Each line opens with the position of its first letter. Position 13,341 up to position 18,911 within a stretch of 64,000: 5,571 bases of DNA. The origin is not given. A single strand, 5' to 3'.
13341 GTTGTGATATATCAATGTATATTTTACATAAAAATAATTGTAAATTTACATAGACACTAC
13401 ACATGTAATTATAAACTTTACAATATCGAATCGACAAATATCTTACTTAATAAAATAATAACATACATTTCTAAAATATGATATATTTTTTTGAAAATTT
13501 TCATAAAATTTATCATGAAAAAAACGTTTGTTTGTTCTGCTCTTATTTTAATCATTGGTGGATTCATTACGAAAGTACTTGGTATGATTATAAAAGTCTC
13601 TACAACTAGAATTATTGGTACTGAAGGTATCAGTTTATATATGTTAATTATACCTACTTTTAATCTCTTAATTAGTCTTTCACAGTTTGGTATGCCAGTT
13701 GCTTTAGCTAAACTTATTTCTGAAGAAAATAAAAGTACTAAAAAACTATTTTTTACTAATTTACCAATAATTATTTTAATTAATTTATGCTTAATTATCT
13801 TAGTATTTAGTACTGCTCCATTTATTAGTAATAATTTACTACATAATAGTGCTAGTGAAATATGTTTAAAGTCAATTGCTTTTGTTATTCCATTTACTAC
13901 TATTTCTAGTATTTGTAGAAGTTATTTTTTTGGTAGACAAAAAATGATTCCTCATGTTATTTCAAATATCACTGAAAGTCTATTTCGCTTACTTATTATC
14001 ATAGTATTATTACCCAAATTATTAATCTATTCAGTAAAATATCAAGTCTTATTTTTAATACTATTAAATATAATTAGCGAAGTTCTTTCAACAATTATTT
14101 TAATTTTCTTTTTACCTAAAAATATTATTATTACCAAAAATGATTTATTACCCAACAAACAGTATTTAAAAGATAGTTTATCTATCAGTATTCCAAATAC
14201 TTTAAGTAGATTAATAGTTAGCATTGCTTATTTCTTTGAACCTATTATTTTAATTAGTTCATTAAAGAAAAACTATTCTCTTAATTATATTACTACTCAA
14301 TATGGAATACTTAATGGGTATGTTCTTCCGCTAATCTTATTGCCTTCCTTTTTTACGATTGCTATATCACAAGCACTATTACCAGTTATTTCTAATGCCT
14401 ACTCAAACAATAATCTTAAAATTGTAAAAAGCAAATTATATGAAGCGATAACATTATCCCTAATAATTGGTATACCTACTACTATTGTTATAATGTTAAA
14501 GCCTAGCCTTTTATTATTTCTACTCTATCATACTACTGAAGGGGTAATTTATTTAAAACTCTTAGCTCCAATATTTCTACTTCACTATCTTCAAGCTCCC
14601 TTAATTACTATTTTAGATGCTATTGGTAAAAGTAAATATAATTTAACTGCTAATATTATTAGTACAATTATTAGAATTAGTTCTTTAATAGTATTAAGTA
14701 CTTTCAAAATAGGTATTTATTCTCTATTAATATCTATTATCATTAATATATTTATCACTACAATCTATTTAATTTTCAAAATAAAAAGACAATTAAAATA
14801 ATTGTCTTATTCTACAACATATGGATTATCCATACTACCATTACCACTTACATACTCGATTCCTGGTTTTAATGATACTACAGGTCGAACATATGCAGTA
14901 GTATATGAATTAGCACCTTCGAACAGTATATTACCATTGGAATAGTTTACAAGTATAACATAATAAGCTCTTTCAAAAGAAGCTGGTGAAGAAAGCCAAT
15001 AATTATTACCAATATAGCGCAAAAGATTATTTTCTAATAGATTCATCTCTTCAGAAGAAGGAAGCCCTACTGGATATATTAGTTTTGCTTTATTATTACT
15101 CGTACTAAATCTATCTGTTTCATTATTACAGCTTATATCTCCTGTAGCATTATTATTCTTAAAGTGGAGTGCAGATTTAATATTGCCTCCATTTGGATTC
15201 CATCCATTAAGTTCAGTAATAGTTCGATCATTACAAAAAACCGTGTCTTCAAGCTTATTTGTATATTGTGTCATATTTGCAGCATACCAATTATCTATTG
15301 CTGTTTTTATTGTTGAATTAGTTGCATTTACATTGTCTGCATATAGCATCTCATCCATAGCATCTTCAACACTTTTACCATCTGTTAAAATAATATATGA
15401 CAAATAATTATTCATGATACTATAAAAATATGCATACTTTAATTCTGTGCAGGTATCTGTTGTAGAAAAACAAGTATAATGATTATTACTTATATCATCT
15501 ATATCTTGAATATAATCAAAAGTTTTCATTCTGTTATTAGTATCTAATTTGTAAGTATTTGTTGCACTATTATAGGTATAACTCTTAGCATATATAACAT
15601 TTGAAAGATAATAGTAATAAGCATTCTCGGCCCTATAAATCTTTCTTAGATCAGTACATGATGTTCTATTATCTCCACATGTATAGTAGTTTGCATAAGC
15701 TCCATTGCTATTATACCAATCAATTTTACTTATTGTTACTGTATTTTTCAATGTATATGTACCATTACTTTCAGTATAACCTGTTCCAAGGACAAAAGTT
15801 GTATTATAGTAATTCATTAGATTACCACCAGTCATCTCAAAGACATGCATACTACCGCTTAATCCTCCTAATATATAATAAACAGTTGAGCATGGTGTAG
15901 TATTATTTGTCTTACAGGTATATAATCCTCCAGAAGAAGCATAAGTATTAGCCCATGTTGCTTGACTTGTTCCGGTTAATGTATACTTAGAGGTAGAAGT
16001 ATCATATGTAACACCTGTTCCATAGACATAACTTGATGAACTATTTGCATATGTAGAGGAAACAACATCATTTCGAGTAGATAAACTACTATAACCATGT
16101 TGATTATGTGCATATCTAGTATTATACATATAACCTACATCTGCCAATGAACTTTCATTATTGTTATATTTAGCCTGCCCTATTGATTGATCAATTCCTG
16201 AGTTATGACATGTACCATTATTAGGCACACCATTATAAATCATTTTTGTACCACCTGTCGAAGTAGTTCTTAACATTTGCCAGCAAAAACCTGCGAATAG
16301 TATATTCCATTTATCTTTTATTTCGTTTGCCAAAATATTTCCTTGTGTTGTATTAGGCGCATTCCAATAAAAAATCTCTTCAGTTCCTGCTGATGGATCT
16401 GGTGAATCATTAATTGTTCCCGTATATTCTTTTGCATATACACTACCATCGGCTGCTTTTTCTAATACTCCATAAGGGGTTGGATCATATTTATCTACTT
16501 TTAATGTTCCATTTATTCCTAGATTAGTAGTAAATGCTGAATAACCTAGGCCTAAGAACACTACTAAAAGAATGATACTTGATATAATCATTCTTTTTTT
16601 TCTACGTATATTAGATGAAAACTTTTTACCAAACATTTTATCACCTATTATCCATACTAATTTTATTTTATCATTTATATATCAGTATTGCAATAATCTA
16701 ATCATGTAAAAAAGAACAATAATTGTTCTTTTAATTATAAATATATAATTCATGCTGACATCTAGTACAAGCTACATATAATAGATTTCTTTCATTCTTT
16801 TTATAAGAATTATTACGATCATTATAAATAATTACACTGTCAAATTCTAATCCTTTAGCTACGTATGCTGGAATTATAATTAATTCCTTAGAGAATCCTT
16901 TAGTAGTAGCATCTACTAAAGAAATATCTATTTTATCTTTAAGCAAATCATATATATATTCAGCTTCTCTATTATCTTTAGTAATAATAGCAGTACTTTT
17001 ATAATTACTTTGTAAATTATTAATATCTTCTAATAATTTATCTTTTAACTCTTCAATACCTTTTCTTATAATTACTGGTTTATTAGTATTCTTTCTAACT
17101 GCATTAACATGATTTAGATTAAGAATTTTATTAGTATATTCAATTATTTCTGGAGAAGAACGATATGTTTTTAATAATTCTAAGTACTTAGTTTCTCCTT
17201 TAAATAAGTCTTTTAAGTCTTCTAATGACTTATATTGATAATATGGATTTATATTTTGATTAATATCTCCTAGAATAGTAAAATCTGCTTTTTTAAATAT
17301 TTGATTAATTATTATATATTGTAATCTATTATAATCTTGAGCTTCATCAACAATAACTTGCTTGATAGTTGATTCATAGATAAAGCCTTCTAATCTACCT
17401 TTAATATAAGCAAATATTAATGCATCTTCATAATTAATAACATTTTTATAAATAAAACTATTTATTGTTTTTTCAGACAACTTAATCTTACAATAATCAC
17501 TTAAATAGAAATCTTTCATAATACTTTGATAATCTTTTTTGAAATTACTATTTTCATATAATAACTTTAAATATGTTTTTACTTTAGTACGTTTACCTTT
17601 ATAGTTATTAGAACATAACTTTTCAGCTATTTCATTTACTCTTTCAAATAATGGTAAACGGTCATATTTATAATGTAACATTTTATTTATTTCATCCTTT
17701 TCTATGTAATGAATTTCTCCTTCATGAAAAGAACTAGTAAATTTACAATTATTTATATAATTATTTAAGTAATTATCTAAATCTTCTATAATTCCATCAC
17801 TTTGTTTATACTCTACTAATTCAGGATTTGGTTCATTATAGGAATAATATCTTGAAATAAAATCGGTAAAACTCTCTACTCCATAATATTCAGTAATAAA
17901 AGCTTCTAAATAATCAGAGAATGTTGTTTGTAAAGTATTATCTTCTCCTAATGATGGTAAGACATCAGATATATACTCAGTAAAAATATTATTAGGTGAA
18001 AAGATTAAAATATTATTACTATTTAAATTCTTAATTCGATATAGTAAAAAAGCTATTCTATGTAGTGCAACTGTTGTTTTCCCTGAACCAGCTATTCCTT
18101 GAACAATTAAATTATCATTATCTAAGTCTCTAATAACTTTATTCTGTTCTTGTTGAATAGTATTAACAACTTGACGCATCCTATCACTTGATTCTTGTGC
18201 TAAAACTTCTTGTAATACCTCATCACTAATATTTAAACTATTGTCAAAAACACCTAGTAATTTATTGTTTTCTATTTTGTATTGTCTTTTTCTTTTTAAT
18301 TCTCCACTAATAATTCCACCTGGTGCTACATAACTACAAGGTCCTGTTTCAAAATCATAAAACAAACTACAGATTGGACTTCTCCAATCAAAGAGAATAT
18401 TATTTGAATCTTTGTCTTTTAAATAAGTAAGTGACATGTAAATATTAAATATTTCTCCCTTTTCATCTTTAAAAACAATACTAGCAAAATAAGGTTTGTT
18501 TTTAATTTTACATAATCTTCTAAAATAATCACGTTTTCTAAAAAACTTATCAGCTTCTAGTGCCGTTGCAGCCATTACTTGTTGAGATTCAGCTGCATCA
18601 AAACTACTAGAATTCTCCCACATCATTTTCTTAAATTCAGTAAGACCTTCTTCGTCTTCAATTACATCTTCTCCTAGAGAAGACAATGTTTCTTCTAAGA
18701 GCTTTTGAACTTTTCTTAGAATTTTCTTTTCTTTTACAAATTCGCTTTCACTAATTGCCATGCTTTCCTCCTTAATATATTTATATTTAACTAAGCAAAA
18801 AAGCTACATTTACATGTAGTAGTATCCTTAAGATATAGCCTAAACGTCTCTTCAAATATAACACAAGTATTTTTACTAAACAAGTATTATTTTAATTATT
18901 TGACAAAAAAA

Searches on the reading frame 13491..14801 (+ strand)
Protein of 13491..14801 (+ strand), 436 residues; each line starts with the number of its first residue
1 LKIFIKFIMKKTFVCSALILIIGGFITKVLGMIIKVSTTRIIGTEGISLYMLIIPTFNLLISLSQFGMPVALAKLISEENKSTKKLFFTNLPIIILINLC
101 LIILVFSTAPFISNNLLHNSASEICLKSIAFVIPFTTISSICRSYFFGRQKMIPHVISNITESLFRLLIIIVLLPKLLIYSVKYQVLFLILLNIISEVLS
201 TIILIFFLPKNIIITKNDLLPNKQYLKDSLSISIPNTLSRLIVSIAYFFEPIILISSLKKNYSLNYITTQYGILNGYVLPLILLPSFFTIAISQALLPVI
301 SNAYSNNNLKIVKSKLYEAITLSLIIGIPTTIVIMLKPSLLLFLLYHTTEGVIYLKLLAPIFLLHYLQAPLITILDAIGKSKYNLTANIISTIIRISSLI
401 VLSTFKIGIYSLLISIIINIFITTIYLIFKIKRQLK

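Call 27: search_protein_families(library=pfam, proteins=[window:13491-14801:+], max_evalue=0.00001)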
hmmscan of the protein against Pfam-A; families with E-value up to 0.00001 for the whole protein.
window:13491-14801:+ (436 aa): 2 families
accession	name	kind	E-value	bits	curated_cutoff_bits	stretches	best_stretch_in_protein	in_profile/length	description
PF01943.22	Polysacc_synt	-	2.9e-29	102.8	28.2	1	17-302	5-272/274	Polysaccharide biosynthesis protein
PF01554.23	MatE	-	1.5e-09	38.2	24.9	1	281-397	37-157/161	MatE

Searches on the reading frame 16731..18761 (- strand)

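Call 28: search_protein_families(library=pfam, proteins=[window:16731-18761:-], max_evalue=0.00001)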
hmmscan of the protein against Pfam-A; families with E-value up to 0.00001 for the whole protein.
window:16731-18761:- (676 aa): 6 families
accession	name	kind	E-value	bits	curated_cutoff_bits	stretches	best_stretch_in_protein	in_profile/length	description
PF00580.27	UvrD-helicase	-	4.4e-13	50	23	1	203-504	2-252/271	UvrD/REP helicase N-terminal domain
PF13361.12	UvrD_C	-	1.9e-10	41.1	25.6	1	634-674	294-345/350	UvrD-like helicase C-terminal domain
PF13245.12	AAA_19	-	8.2e-10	39.4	25.1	1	208-504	3-130/134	AAA domain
PF01443.25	Viral_helicase1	-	5.7e-09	36.6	21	0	635-676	185-228/228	Viral superfamily 1 RNA helicase core domain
PF13538.12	UvrD_C_2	-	1.5e-08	34.8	27.4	1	634-675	9-52/52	UvrD-like helicase C-terminal domain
PF02562.22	PhoH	-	5.1e-07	29.8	27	0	406-524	71-179/205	PhoH-like protein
